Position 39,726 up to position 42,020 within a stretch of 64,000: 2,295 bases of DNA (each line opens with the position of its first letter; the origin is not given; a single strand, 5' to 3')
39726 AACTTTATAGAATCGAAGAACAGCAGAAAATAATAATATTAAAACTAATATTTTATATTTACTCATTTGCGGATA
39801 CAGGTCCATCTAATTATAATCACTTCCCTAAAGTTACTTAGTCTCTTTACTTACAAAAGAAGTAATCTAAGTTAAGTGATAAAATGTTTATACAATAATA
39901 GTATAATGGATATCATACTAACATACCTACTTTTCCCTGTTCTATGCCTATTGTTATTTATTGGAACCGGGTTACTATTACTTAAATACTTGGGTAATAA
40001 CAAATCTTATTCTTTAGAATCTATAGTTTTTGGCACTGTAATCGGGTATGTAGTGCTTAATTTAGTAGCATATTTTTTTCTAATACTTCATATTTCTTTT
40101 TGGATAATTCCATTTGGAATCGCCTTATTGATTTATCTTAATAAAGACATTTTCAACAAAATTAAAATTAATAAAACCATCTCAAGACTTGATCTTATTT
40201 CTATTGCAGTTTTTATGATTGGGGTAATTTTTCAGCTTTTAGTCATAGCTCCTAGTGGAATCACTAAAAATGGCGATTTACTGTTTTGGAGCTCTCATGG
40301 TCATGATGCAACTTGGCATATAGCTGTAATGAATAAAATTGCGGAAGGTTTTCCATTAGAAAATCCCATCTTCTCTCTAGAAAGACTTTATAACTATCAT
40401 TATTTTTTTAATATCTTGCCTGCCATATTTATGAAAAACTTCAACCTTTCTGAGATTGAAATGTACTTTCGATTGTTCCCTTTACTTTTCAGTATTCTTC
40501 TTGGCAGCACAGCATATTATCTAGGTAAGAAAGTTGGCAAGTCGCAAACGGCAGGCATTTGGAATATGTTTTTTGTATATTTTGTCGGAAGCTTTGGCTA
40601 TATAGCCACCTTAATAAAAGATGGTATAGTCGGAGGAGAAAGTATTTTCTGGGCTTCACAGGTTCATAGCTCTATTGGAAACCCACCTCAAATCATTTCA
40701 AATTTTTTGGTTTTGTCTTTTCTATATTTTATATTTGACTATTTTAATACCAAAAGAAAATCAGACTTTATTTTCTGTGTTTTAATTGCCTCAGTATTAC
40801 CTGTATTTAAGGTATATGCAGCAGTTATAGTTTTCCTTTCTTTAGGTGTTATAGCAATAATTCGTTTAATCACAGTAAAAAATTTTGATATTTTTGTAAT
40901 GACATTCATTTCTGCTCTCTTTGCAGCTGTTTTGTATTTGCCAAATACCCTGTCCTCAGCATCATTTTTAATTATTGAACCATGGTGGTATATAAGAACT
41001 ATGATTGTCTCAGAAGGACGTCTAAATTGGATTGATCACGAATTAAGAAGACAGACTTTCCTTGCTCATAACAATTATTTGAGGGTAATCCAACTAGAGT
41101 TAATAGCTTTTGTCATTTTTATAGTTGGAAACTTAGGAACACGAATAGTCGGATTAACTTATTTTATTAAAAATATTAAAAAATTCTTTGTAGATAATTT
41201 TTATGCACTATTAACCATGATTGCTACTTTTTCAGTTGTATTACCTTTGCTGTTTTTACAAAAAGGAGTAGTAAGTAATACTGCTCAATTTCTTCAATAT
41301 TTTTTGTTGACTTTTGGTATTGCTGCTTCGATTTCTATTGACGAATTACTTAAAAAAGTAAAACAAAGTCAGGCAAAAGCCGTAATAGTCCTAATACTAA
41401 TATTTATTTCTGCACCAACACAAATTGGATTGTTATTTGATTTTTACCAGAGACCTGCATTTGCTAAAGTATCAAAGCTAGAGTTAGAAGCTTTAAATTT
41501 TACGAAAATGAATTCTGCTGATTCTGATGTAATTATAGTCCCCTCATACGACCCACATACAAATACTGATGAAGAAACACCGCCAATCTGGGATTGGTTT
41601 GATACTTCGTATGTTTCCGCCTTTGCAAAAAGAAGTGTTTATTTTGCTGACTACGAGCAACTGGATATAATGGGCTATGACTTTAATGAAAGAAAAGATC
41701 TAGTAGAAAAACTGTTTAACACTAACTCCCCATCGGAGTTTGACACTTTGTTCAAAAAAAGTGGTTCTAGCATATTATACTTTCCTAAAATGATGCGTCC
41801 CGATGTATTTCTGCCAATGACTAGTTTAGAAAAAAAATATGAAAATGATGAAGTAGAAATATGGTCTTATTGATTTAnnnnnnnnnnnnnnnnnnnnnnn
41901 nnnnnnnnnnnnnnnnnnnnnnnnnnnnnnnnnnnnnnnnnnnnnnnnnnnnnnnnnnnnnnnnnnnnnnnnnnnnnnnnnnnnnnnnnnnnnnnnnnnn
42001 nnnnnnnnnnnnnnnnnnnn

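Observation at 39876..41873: Unassigned large membrane protein family (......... motif), two paralogs on opposite strands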

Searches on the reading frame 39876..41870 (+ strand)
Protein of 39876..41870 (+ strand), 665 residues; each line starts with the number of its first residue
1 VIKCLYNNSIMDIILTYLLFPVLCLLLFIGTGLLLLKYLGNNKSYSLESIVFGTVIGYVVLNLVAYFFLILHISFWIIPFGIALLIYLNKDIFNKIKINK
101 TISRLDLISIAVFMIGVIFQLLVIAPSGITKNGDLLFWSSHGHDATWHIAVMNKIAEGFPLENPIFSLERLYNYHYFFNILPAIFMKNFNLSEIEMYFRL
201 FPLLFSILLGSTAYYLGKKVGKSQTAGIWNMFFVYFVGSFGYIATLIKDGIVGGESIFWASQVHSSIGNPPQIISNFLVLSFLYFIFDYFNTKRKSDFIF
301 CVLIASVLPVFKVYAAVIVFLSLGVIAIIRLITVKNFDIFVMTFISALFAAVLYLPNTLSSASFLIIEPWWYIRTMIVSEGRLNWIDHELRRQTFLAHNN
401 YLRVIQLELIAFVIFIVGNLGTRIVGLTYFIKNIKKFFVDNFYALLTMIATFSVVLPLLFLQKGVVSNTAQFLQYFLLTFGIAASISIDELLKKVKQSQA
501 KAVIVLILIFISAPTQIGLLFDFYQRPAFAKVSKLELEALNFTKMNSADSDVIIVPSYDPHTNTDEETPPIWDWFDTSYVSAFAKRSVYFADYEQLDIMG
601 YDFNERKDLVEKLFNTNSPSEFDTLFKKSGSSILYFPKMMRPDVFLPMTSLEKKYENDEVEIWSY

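Call 4: search_protein_families(library=pfam, proteins=[window:39876-41870:+], max_evalue=1)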
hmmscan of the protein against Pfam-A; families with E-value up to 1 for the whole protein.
window:39876-41870:+ (665 aa): 0 families

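Call 5: search_protein_families(library=ncbifam, proteins=[window:39876-41870:+], max_evalue=1)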
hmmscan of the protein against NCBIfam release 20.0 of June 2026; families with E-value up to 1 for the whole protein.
window:39876-41870:+ (665 aa): 1 family
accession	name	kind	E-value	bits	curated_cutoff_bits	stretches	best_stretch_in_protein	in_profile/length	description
NF011150.0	PRK14560.1-1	equivalog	0.022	14.6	217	1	427-504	40-119/155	putative RNA-binding protein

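Call 9: find_homologous_proteins(query=window:39876-41870:+)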
Query window:39876-41870:+ (665 aa): 444 proteins with E <= 0.001 among 8000 candidates; the best 120 are listed.
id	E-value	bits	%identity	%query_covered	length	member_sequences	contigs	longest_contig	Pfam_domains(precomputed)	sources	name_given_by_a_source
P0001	0.0e+0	1434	100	98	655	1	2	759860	-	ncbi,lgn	-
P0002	3.9e-196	672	49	97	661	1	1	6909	-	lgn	-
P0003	3.1e-193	662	47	93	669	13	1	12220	-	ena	-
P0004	2.5e-191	656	47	98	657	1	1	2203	-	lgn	-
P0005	1.4e-190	653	48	98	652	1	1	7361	-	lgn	-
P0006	2.6e-190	652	47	98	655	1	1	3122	-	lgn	-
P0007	1.7e-188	646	48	98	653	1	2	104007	-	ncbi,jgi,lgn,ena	-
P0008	1.8e-188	646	47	95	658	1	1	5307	-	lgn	-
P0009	5.7e-188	645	48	93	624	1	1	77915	-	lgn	-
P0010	2.3e-187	643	48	98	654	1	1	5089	-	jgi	jgi:hypothetical protein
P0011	1.1e-186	641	46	97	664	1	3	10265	-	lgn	-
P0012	2.0e-186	640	47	93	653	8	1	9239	-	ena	-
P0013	6.3e-186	638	46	98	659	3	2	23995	-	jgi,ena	-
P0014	1.0e-185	637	46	98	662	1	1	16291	-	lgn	-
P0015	1.6e-185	637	47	93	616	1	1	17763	-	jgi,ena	-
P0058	3.1e-178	613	45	98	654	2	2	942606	-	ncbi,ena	-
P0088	3.4e-176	606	44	98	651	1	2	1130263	-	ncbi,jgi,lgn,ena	ncbi:MAG: hypothetical protein WCV81_01670 [Microgenomates group bacterium]|jgi:hypothetical protein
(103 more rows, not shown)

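Call 10: search_solved_structures(query=window:39876-41870:+, max_evalue=10)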
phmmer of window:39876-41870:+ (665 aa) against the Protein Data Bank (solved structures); distinct sequences matched with E-value up to 10: 4.
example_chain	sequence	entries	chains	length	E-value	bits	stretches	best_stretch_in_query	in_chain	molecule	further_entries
9ues_B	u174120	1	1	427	0.36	12.6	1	207-256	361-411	Subtilisin-like serine protease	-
3afg_A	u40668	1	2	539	0.47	12.2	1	207-256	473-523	Subtilisin-like serine protease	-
8hsn_A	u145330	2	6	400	0.92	11.3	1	220-283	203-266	Fructotransferase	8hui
9rfr_A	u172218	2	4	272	1.4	10.7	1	583-633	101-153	Ubiquinone biosynthesis O-methyltransferase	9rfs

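Call 16: search_solved_structures(query=A1, max_evalue=10)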
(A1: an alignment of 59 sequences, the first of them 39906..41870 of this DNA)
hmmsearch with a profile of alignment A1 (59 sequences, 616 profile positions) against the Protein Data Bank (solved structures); distinct sequences matched with E-value up to 10: 1.
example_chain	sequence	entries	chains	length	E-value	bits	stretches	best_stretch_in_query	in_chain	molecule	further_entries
2r5f_A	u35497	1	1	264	2.6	9.7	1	12-86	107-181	Transcriptional regulator, putative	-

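Call 25: predict_structure(alignment_id=A1)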
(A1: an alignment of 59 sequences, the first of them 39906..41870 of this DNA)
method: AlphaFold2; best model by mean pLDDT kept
length: 655 residues; sequences in the alignment: 59
mean_pLDDT: 90.5   pTM: 0.92
mean pLDDT of the five models: 90.5, 90.4, 90.2, 90.1, 87.0
residues with pLDDT >= 90: 444; 70-90: 190; 50-70: 21; < 50: 0
segments of 3 or more residues with pLDDT < 50: none
pLDDT, mean of each block of 10 residues (from residue 1): 82 85 85 81 95 92 86 77 69 91 94 89 89 86 89 82 81 91 92 94 97 97 94 90 86 79 95 98 95 96 95 97 95 97 81 80 93 92 96 96 96 95 92 97 96 84 96 97 96 95 87 86 96 95 90 84 83 92 70 88 96 96 95 96 97 96
secondary structure, 60 per line:
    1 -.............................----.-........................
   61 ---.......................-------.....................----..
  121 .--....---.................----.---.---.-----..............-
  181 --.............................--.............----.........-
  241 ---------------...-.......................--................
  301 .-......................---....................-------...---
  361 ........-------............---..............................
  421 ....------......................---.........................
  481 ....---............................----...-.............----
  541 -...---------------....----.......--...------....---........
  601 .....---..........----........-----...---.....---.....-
elements in order: H2-30 H37-60 H64-85 H94-114 E119-121 E124-127 H131-147 H166-179 H183-211 H214-226 H231-239 H260-282 H285-301 H303-324 H328-347 E355-357 H361-368 H376-387 H391-424 H431-449 E450-452 H456-484 H488-515 E520-522 H524-536 E542-544 H568-574 E577-579 H586-589 H593-605 H609-618 E623-627 E642-646 E650-654

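Call 28: fold_search(model_id=the predicted structure, library=pdb)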
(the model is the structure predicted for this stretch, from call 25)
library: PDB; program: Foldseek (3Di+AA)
matches with E <= 10: 379; with E <= 0.001: 18
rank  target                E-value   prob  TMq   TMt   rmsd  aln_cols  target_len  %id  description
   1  8b6l_I                1.2e-09  1.00  0.45  0.43  14.6       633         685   10  Subtomogram average of the human Sec61-TRAP-OSTA-translocon (released 2022-12-07)
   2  7zlg_A                1.4e-09  1.00  0.44  0.44  15.1       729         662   11  Cryo-EM structure of C-mannosyltransferase CeDPY19, in complex with acceptor peptide and bound to CMT2-Fab and anti-Fa (released 2023-01-11)
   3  7e9s_A                2.8e-09  1.00  0.47  0.37  13.4       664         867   12  Archaeal oligosaccharyltransferase AglB from Archaeoglobus fulgidus in complex with an inhibitory peptide and a dolich (released 2021-09-08)
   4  9n9j_I                4.4e-09  1.00  0.46  0.43  13.2       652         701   12  Structure of a GRP94 folding intermediate engaged with a CCDC134- and FKBP11-bound secretory translocon (released 2025-11-19)
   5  8age_A                5.2e-09  1.00  0.46  0.46  13.0       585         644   13  Structure of yeast oligosaccharylransferase complex with acceptor peptide bound (released 2022-12-07)
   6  7zlh_A                5.2e-09  1.00  0.48  0.48  12.4       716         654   10  Cryo-EM structure of C-mannosyltransferase CeDPY19, in apo state, bound to CMT2-Fab and anti-Fab nanobody (released 2023-01-11)
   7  7oci_F                1.1e-08  1.00  0.45  0.46  13.1       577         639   12  Cryo-EM structure of yeast Ost6p containing oligosaccharyltransferase complex (released 2022-02-16)
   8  6ftg_5                1.5e-08  1.00  0.49  0.50  13.0       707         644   12  Subtomogram average of OST-containing ribosome-translocon complexes from canine rough microsomal membranes (released 2018-03-21)
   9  6s7t_A                1.7e-08  1.00  0.47  0.44  12.9       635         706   10  Cryo-EM structure of human oligosaccharyltransferase complex OST-B (released 2019-12-18)
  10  6s7o_A                1.7e-08  1.00  0.46  0.46  14.6       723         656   11  Cryo-EM structure of human oligosaccharyltransferase complex OST-A (released 2019-12-18)
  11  7zli_A                2.0e-08  1.00  0.49  0.48  12.5       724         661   11  Cryo-EM structure of C-mannosyltransferase CeDPY19, in complex with Dol25-P-Man and bound to CMT2-Fab and anti-Fab nan (released 2023-01-11)
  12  8agc_A                2.3e-08  1.00  0.46  0.44  13.9       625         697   12  Structure of yeast oligosaccharylransferase complex with lipid-linked oligosaccharide and non-acceptor peptide bound (released 2022-12-07)
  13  8agb_A                2.4e-08  1.00  0.46  0.47  11.9       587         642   12  Structure of yeast oligosaccharylransferase complex with lipid-linked oligosaccharide bound (released 2022-12-07)
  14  6ezn_F                3.3e-08  1.00  0.47  0.47  12.9       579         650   11  Cryo-EM structure of the yeast oligosaccharyltransferase (OST) complex (released 2018-01-17)
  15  3wak                  4.4e-08  1.00  0.47  0.37  13.7       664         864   11  Crystal structure of the Archaeoglobus fulgidus oligosaccharyltransferase (O29867_ARCFU) in the apo form (released 2013-10-30)
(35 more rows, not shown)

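Call 32: search_protein_representatives(alignment_id=A1)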
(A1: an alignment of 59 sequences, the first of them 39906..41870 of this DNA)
Query: 59 sequences, 616 profile positions. Proteins with E-value up to 0.001 (for the whole library): 1913; up to 1e-10: 1477; up to 1e-30: 1015. The best 150 are listed.
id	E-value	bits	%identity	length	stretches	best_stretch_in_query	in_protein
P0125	1.3e-243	826.7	-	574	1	47-615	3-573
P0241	2.2e-231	786.3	-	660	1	2-615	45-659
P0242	6.7e-225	764.8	-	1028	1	45-616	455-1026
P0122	3.4e-212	722.9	-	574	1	46-615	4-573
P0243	2.6e-208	710.1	-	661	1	2-615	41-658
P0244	2.7e-207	706.7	-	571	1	56-615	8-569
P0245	1.2e-204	697.9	-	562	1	55-615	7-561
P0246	1.6e-200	684.3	-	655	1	2-616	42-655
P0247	1.9e-199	680.7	-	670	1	3-616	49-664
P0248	2.4e-198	677.1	-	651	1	2-615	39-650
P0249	1.3e-196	671.3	-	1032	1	50-615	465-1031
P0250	1.9e-196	670.8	-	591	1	51-616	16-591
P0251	9.0e-196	668.6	-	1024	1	54-616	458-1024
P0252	1.9e-192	657.6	-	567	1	56-615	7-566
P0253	5.3e-191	652.9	-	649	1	2-615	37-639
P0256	3.0e-189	647.1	-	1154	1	3-615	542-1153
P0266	8.8e-176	602.6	-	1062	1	52-614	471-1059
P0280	1.5e-160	552.3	-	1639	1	3-615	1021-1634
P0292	1.3e-149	516.2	-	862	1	2-615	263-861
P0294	9.0e-149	513.4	-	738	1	2-615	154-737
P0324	2.9e-132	458.8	-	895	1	54-615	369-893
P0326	1.0e-131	457.1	-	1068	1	52-615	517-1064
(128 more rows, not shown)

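Call 33: search_protein_families(library=pfam, proteins=[P0242, P0256, P0280, P0292, P0294, P0324, P0266, P0326], max_evalue=0.01)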
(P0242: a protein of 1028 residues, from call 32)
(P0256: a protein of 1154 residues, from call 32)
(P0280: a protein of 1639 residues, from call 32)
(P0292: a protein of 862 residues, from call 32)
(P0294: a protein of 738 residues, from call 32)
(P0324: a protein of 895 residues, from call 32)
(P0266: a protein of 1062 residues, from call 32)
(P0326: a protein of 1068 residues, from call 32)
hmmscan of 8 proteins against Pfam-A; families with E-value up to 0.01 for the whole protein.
P0242 (1028 aa): 0 families

P0256 (1154 aa): 1 family
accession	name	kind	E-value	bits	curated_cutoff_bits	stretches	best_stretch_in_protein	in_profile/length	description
PF12979.12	DUF3863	-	0.0011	18.3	27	1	152-229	125-202/349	Domain of Unknown Function with PDB structure (DUF3863)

P0280 (1639 aa): 2 families
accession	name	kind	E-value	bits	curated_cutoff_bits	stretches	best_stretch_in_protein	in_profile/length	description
PF13440.11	Polysacc_synt_3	-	9.5e-55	186.3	23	1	50-333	2-283/293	Polysaccharide biosynthesis protein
PF01943.22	Polysacc_synt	-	3.6e-27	95.9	28.2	1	27-294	3-274/274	Polysaccharide biosynthesis protein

P0292 (862 aa): 0 families

P0294 (738 aa): 0 families

P0324 (895 aa): 0 families

P0266 (1062 aa): 0 families

P0326 (1068 aa): 0 families

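Call 47: find_encoding_contigs(protein=P0088, flank=10000, max_places=1)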
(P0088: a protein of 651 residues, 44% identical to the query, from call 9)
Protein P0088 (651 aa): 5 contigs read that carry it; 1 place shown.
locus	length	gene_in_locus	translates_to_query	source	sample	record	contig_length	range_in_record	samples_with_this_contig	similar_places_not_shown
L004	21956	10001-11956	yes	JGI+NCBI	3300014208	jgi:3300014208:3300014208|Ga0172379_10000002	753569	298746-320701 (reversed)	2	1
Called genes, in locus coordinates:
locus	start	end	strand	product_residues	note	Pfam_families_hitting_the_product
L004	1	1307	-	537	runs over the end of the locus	PF02366:PMT, PF13231:PMT_2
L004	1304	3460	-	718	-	PF00535:Glycos_transf_2, PF10111:Glyco_tranf_2_2, PF13641:Glyco_tranf_2_3, PF02709:Glyco_transf_7C (weak)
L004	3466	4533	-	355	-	PF00534:Glycos_transf_1, PF13692:Glyco_trans_1_4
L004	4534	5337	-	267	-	PF00535:Glycos_transf_2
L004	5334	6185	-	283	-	PF00535:Glycos_transf_2, PF13641:Glyco_tranf_2_3, PF13632:Glyco_trans_2_3 (weak)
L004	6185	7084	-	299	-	PF00535:Glycos_transf_2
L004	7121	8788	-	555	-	PF13231:PMT_2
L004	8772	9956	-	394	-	-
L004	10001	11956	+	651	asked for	-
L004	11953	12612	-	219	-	-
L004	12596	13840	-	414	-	-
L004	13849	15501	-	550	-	PF02366:PMT, PF13231:PMT_2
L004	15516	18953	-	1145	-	PF12979:DUF3863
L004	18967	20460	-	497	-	PF01943:Polysacc_synt, PF13440:Polysacc_synt_3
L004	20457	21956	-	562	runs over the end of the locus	-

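Call 48: find_encoding_contigs(protein=P0058, flank=10000, max_places=1)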
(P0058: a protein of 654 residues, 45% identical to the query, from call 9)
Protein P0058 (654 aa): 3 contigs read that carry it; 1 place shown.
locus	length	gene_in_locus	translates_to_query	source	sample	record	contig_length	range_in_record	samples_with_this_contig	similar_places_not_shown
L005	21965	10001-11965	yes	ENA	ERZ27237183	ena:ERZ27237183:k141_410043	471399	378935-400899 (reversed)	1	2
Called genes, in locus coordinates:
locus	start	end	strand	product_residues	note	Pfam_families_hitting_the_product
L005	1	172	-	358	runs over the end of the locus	PF00534:Glycos_transf_1, PF13692:Glyco_trans_1_4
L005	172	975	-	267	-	PF00535:Glycos_transf_2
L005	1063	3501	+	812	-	PF09586:YfhO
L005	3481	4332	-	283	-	PF00535:Glycos_transf_2, PF13641:Glyco_tranf_2_3, PF13632:Glyco_trans_2_3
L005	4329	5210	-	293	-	PF00535:Glycos_transf_2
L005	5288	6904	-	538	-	-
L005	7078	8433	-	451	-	-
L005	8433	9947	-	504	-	PF02366:PMT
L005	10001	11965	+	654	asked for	-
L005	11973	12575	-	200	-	-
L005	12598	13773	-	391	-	PF05007:Mannosyl_trans (weak)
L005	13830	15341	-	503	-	PF13231:PMT_2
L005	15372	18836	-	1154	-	-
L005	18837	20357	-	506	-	PF01943:Polysacc_synt, PF13440:Polysacc_synt_3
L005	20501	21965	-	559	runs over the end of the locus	PF10131:PTPS_related (faint), PF13231:PMT_2 (weak)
